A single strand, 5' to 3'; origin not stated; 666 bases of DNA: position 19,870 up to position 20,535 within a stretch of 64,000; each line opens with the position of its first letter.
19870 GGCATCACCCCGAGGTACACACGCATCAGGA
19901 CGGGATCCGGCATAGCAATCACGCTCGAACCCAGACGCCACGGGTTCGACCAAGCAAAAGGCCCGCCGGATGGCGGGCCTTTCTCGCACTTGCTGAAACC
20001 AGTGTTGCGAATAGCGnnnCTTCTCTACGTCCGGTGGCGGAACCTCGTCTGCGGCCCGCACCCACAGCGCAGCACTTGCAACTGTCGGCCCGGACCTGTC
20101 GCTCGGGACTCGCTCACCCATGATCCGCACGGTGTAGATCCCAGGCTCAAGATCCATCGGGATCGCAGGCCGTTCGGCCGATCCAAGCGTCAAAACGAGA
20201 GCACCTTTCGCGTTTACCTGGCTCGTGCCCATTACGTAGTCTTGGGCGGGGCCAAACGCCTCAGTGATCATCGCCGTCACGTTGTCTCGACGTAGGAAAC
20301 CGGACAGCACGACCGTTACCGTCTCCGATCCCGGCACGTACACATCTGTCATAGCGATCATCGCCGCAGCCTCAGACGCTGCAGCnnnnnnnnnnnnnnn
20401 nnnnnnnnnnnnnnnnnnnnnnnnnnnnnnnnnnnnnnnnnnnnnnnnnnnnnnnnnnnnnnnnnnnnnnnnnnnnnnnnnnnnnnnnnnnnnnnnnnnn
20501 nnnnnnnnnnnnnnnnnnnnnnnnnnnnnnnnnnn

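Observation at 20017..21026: Acidic collagen-like GXY x20 lipoprotein divergent from a tandem tRNA-Ser pair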

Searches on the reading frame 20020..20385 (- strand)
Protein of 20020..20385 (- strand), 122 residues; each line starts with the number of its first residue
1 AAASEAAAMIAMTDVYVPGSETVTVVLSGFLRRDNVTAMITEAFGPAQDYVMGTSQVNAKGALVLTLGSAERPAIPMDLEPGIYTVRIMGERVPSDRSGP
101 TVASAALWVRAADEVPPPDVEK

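Call 23: find_related_loci(query=A3, collection=genome_contigs, flank=6000)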
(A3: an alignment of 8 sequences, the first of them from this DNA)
Query A3 (122 aa) in genome_contigs; peptide patterns used: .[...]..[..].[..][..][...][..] (x = any residue, [..] = any of these).
34 stretches matched a pattern; 1 encode a relative of the query (tblastn E <= 1e-3); 1 distinct loci.
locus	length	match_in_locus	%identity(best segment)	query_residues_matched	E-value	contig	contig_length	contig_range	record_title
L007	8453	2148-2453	52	15-116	5e-28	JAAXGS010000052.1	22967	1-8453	MAG: Dehalococcoidia bacterium isolate Plut_88869 filtered_Plut_88869_genomic_contig_99307, whole genome shotgun sequenc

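Call 36: search_protein_families(library=phrogs, proteins=[window:20020-20385:-], max_evalue=1)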
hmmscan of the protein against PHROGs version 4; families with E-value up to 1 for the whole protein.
seq(122 aa): 0 families

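Call 37: search_solved_structures(query=A2, max_evalue=10)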
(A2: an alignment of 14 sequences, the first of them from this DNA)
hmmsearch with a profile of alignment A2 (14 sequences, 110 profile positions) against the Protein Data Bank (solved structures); distinct sequences matched with E-value up to 10: 2.
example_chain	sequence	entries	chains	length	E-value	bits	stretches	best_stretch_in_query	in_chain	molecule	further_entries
3shs_A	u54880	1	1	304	0.0028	20.8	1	37-105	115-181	Hoc head outer capsid protein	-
9rbo_A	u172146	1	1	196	0.29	14.3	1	31-103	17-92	Complement C3 beta chain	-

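Call 38: search_protein_representatives(alignment_id=A2)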
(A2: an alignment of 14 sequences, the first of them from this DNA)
Query: 14 sequences, 110 profile positions. Proteins with E-value up to 0.001 (for the whole library): 958; up to 1e-10: 174; up to 1e-30: 7. The best 150 are listed.
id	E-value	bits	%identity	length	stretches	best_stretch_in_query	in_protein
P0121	3.7e-82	287.6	-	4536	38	20-107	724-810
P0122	1.8e-67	240.3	-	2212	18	10-106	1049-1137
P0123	3.4e-48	178.3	-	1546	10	10-108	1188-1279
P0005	2.7e-40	152.9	-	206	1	1-110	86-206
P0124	2.6e-38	146.5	-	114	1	9-106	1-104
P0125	8.5e-36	138.4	-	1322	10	9-106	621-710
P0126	4.3e-35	136.1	-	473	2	6-106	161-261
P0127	1.3e-30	121.7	-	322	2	12-103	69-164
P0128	4.0e-30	120.1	-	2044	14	22-106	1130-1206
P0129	3.4e-29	117.1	-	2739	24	10-70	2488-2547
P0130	1.5e-28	115.1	-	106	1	18-105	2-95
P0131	3.6e-28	113.9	-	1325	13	10-105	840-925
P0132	1.0e-26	109.2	-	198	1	5-106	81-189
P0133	1.3e-26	108.9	-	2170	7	4-105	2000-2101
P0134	1.6e-26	108.5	-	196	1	4-104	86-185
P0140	3.5e-24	101.0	-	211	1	4-108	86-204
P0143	3.9e-22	94.4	-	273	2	10-105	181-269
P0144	4.3e-21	91.0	-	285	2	17-106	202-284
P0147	8.1e-21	90.2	-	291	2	5-106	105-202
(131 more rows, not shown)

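Call 39: search_protein_families(library=pfam, proteins=[P0123, P0126, P0127, P0132, P0134, P0140, P0143, P0144, P0125, P0147], max_evalue=0.01)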
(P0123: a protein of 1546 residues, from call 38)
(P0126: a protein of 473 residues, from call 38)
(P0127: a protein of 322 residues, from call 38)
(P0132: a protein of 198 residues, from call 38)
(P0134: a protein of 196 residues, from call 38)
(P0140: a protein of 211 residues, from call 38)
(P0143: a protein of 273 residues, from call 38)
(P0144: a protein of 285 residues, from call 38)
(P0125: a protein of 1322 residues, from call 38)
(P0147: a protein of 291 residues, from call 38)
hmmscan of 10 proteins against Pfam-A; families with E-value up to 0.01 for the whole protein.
P0123 (1546 aa): 12 families
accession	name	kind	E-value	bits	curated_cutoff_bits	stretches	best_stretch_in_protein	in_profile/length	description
PF01835.25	MG2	-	2.1e-52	175.9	32.8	7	1019-1079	33-93/96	MG2 domain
PF10648.15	Gmad2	-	3.4e-30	104.6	25.7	4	1001-1069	10-79/86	Immunoglobulin-like domain of bacterial spore germination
PF09134.16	Invasin_D3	-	3.1e-16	60.1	33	1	1211-1267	21-76/98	Invasin, domain 3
PF15418.12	DUF4625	-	1.3e-15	58.3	27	0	1044-1080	89-126/131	Domain of unknown function (DUF4625)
PF10633.15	NPCBM_assoc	-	3.3e-11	43.6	24.4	0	1039-1067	45-73/78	NPCBM-associated, NEW3 domain of alpha-galactosidase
PF00960.24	Neocarzinostat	-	5.2e-10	39.7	25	0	1193-1222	7-36/110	Neocarzinostatin family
PF21226.3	MalQ_N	-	1.1e-08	35.7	24.1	0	1213-1276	24-91/91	MalQ N-terminal beta sandwich domain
PF20254.3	DMFA2_C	-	2e-05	24.7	27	0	1429-1469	44-83/374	N,N-dimethylformamidase beta subunit-like, C-terminal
PF00576.27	Transthyretin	-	3e-05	25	25.3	0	1112-1161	12-62/109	HIUase/Transthyretin family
PF06458.18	MucBP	-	0.00012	23.2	23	0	926-988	1-59/63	MucBP domain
PF02369.22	Big_1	-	0.00033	21.2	34.9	0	1212-1267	19-74/93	Bacterial Ig-like domain (group 1)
PF19271.4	Nis1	-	0.0015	19.6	27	0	1045-1085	70-111/114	Nis1 family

P0126 (473 aa): 3 families
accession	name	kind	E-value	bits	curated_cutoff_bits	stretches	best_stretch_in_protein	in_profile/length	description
PF13365.12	Trypsin_2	-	1.1e-17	65.6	27.6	1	297-444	1-144/144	Trypsin-like peptidase domain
PF00089.32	Trypsin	-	3.5e-08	34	20.6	1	296-447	26-197/220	Trypsin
PF10467.15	Inhibitor_I48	-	0.0079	16.5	21.3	0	120-162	92-133/142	Peptidase inhibitor clitocypin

P0127 (322 aa): 3 families
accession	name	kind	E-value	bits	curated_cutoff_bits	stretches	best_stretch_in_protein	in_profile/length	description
PF01391.23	Collagen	-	0.0001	22.4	27.2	1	30-59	10-39/60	Collagen triple helix repeat (20 copies)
PF21226.3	MalQ_N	-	0.0029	18.4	24.1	0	119-159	45-85/91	MalQ N-terminal beta sandwich domain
PF23194.1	NOMO_5th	-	0.0059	17.4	27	0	125-167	31-73/89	NOMO fifth transthyretin-like domain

P0132 (198 aa): 1 family
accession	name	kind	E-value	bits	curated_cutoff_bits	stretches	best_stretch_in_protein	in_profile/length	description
PF01391.23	Collagen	-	4e-08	33.3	27.2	1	26-74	10-58/60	Collagen triple helix repeat (20 copies)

P0134 (196 aa): 1 family
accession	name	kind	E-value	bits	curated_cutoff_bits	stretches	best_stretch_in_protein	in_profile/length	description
PF01391.23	Collagen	-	2e-08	34.3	27.2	1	26-81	1-56/60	Collagen triple helix repeat (20 copies)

P0140 (211 aa): 1 family
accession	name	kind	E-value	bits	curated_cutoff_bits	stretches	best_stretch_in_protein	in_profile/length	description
PF01391.23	Collagen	-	3.3e-10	40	27.2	1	28-82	3-57/60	Collagen triple helix repeat (20 copies)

P0143 (273 aa): 1 family
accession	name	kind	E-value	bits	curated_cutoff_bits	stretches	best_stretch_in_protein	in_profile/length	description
PF01391.23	Collagen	-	2.6e-06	27.5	27.2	1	29-67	10-48/60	Collagen triple helix repeat (20 copies)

P0144 (285 aa): 1 family
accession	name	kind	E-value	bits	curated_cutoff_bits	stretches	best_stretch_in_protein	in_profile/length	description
PF01391.23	Collagen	-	1.3e-07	31.7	27.2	1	29-79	7-57/60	Collagen triple helix repeat (20 copies)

P0125 (1322 aa): 3 families
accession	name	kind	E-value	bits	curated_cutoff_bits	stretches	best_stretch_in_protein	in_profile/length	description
PF07100.16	ASRT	-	1.3e-09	38.5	25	1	1216-1282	28-99/119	Anabaena sensory rhodopsin transducer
PF11974.14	bMG3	-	3.1e-05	24.3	34.9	0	278-314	40-76/103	Bacterial alpha-2-macroglobulin MG3 domain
PF02752.27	Arrestin_C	-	0.009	16.8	27.7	0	251-272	8-29/137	Arrestin (or S-antigen), C-terminal domain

P0147 (291 aa): 1 family
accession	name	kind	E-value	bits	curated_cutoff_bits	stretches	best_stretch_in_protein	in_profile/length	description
PF01391.23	Collagen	-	9.8e-17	60.9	27.2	2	28-82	4-58/60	Collagen triple helix repeat (20 copies)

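Call 46: search_dna_similar(query=window:20020-20385:-, collection=phages, mode=protein, max_evalue=0.01)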
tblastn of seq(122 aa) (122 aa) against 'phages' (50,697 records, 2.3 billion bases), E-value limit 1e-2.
No match.

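Call 47: find_related_loci(query=A3, collection=viral_contigs, flank=5000)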
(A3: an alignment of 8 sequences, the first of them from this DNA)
Query A3 (122 aa) in viral_contigs; peptide patterns used: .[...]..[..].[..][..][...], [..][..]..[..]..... (x = any residue, [..] = any of these).
9 stretches matched a pattern, but none encodes a relative of the query by tblastn (E <= 1e-3).

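Call 48: find_related_loci(query=A3, collection=metagenome_contigs, flank=6000)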
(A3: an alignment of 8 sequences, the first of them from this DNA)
Query A3 (122 aa) in metagenome_contigs; peptide patterns used: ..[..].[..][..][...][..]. (x = any residue, [..] = any of these).
51 stretches matched a pattern; 1 encode a relative of the query (tblastn E <= 1e-3); 1 distinct loci.
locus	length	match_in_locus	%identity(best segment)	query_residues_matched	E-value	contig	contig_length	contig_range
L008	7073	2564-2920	61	1-119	2e-48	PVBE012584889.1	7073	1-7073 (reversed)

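Call 67: find_homologous_proteins(query=A2, max_evalue=0.00001)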
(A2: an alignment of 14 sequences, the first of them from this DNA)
Query A2 (14 sequences) (122 aa, profile of the alignment): 94 proteins with E <= 0.00001 among 3500 candidates.
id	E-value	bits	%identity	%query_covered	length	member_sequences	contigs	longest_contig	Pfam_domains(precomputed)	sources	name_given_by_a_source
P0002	4.5e-42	160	69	96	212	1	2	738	PF01391.24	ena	-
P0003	8.1e-41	156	71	96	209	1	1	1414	PF01391.24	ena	-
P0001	8.6e-40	153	76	84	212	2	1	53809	PF01391.24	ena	-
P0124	8.3e-38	147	100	93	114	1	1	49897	-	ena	-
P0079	5.4e-22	96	-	-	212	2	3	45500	PF01391.24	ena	-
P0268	1.4e-20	91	28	57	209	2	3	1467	PF01391.24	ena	-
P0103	2.5e-20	90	-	-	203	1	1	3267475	PF01391.24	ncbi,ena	-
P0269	2.5e-20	90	-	-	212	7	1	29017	PF01391.24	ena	-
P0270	6.4e-20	89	24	54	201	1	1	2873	PF01391.24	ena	-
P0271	6.6e-20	89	24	54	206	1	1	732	PF01391.24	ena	-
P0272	1.7e-19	88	24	54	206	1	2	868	PF01391.24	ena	-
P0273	1.8e-19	88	30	57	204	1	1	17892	PF01391.24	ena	-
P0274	1.8e-19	88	30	57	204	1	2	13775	PF01391.24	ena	-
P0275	1.8e-19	87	30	57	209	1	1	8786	PF01391.24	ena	-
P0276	6.3e-19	86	-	-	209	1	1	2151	PF01391.24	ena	-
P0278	8.9e-19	85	27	54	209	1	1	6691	PF01391.24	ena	-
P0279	2.3e-18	84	26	54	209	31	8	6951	PF01391.24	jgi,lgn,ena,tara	tara:strand:+ start:2413 stop:3042 length:630 start_codon:yes stop_codon:yes gene_type:complete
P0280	2.8e-18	84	-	-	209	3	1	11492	PF01391.24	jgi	-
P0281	1.5e-17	81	27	32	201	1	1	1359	PF01391.24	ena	-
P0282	1.9e-17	81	27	54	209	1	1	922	PF01391.24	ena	-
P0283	4.2e-17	80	-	-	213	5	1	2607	PF01391.24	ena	-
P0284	5.7e-17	79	-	-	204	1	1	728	PF01391.24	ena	-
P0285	6.2e-17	79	-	-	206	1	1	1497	PF01391.24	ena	-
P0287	1.4e-16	78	-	-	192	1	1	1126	PF01391.24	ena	-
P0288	1.5e-16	78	-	-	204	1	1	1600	PF01391.24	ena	-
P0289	1.6e-16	78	-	-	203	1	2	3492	PF01391.24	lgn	-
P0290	1.6e-16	78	-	-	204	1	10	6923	PF01391.24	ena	-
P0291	1.7e-16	78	-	-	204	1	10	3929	PF01391.24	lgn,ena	-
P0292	1.7e-16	78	-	-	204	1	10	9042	PF01391.24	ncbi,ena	-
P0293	1.7e-16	78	-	-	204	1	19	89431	PF01391.24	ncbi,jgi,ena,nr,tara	ncbi:MAG: hypothetical protein CL892_03095 [Dehalococcoidia bacterium]|nr:hypothetical protein [Deha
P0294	1.9e-16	78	-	-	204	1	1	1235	PF01391.24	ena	-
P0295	1.9e-16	78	-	-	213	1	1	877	PF01391.24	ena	-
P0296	2.0e-16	78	-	-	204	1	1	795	PF01391.24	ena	-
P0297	3.1e-16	77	-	-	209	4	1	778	PF01391.24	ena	-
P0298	3.1e-16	77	-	-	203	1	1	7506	PF01391.24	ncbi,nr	ncbi:MAG: collagen-like protein [Chloroflexota bacterium]|nr:collagen-like protein [Chloroflexota ba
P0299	3.2e-16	77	-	-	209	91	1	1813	PF01391.24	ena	-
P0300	4.2e-16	77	-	-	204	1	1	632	PF01391.24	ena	-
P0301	4.2e-16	77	-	-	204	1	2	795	PF01391.24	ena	-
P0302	5.0e-16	76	-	-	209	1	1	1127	PF01391.24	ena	-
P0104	7.9e-16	76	-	-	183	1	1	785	PF01391.24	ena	-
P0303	9.9e-16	75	-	-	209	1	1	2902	PF01391.24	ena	-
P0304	1.0e-15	75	35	21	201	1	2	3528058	PF01391.24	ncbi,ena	-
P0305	1.1e-15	75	-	-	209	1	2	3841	PF01391.24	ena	-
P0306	1.1e-15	75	-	-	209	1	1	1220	PF01391.24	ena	-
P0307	1.2e-15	75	-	-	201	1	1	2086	PF01391.24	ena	-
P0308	2.6e-15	74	-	-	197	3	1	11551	PF01391.24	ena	-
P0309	3.1e-15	74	33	61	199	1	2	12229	PF01391.24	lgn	-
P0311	4.5e-15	73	27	32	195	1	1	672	PF01391.24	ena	-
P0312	5.2e-15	73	-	-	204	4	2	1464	PF01391.24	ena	-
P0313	5.6e-15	73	-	-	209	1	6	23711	PF01391.24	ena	-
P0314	5.7e-15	73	-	-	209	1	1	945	PF01391.24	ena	-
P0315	6.7e-15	73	-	-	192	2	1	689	PF01391.24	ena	-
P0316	7.1e-15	73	-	-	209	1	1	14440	PF01391.24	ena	-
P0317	9.1e-15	72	-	-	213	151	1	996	PF01391.24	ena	-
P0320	1.7e-14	71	-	-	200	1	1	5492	PF01391.24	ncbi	-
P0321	1.9e-14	71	-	-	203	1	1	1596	PF01391.24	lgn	-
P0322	2.1e-14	71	-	-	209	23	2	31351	PF01391.24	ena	-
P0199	3.4e-14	70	-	-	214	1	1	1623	PF01391.24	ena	-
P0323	3.5e-14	70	-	-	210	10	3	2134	PF01391.24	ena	-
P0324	6.5e-14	70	-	-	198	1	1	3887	PF01391.24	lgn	-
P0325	9.2e-14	69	-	-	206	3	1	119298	PF01391.24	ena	-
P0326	2.2e-13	68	-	-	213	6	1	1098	PF01391.24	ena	-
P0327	2.4e-13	68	-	-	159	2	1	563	PF01391.24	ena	-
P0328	2.8e-13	68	-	-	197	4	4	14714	PF01391.24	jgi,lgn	jgi:hypothetical protein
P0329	3.7e-13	67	-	-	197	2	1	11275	PF01391.24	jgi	jgi:hypothetical protein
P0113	4.5e-13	67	-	-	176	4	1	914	PF01391.24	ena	-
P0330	1.4e-12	65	-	-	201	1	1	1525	PF01391.24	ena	-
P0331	1.4e-12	65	-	-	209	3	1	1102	PF01391.24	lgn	-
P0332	1.9e-12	65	-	-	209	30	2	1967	PF01391.24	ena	-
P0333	2.0e-11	62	-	-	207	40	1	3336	PF01391.24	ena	-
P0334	2.0e-11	62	-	-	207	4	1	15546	PF01391.24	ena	-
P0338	3.4e-9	54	-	-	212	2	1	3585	PF01391.24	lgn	-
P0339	6.3e-9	54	-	-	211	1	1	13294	PF01391.24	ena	-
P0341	2.5e-8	52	-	-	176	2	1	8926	PF01391.24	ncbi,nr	ncbi:MAG: hypothetical protein O2826_04005 [Chloroflexi bacterium]|nr:hypothetical protein [Chlorofl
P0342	2.6e-8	52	-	-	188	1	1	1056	PF01391.24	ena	-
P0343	2.7e-8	52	-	-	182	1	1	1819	PF01391.24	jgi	-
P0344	4.3e-8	51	-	-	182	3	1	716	PF01391.24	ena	-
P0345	6.1e-8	50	-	-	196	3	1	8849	PF01391.24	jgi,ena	jgi:hypothetical protein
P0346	8.7e-8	50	-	-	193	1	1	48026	PF01391.24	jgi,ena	-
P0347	2.1e-7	49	-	-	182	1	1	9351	PF01391.24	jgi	jgi:hypothetical protein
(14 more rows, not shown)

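Call 68: find_encoding_contigs(protein=P0124, flank=3000, max_places=2)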
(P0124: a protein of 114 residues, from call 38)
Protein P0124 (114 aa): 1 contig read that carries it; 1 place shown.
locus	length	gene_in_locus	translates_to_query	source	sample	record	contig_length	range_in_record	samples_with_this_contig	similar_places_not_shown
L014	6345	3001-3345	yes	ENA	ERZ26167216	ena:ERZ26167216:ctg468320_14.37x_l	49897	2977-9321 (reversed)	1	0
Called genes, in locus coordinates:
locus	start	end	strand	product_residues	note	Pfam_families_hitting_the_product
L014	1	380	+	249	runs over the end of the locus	PF00677:Lum_binding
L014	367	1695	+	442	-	PF00926:DHBP_synthase, PF00925:GTP_cyclohydro2, PF13248:Zn_ribbon_3 (faint)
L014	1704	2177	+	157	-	PF00885:DMRL_synthase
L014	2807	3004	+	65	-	-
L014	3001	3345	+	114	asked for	-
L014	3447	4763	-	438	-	PF01595:CNNM, PF00571:CBS (weak), PF03471:CorC_HlyC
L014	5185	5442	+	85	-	-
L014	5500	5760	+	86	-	-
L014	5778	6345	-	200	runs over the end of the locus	PF12867:DinB_2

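Call 69: find_encoding_contigs(protein=P0293, flank=5000, max_places=2)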
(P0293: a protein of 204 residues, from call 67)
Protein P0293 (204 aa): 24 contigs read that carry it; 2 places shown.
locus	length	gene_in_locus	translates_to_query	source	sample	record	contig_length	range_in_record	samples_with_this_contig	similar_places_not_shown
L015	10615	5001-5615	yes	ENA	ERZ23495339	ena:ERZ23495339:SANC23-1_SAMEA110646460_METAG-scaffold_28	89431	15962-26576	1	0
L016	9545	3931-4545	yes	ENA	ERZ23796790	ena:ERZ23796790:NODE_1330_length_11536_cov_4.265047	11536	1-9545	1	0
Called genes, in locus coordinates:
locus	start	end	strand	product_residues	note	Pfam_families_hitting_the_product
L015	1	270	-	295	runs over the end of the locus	PF00701:DHDPS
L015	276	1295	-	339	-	PF01118:Semialdhyde_dh, PF02774:Semialdhyde_dhC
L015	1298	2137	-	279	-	PF01113:DapB_N, PF05173:DapB_C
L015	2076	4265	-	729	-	PF01138:RNase_PH, PF03725:RNase_PH_C, PF03726:PNPase (weak), PF01138:RNase_PH, PF00013:KH_1, PF00575:S1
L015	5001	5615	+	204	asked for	PF01391:Collagen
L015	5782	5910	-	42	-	-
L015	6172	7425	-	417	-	PF00571:CBS, PF03471:CorC_HlyC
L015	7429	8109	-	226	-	PF25084:LbH_EIF2B (weak), PF25087:GMPPB_C, PF00132:Hexapep, PF14602:Hexapep_2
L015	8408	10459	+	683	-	PF01751:Toprim, PF01131:Topoisom_bac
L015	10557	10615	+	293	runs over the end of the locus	PF02899:Phage_int_SAM_1, PF00589:Phage_integrase, PF22823:MrpR_C_cat (faint)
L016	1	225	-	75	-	?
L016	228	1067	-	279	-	PF01113:DapB_N, PF05173:DapB_C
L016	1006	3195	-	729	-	PF01138:RNase_PH, PF03725:RNase_PH_C, PF03726:PNPase (weak), PF01138:RNase_PH, PF00013:KH_1, PF00575:S1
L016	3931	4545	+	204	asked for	PF01391:Collagen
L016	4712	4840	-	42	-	-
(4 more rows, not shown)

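Call 79: predict_structure(alignment_id=A6)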
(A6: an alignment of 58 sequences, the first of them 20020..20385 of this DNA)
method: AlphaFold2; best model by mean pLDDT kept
length: 122 residues; sequences in the alignment: 58
mean_pLDDT: 87.1   pTM: 0.78
mean pLDDT of the five models: 87.1, 87.1, 86.7, 86.4, 86.1
residues with pLDDT >= 90: 83; 70-90: 23; 50-70: 13; < 50: 3
segments of 3 or more residues with pLDDT < 50: none
pLDDT, mean of each block of 10 residues (from residue 1): 73 88 94 92 92 94 93 94 95 70 94 74 50
secondary structure, 60 per line:
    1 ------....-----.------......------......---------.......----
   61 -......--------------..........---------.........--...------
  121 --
elements in order: E7-10 E23-28 E35-40 E50-56 E62-67 E82-91 E101-109
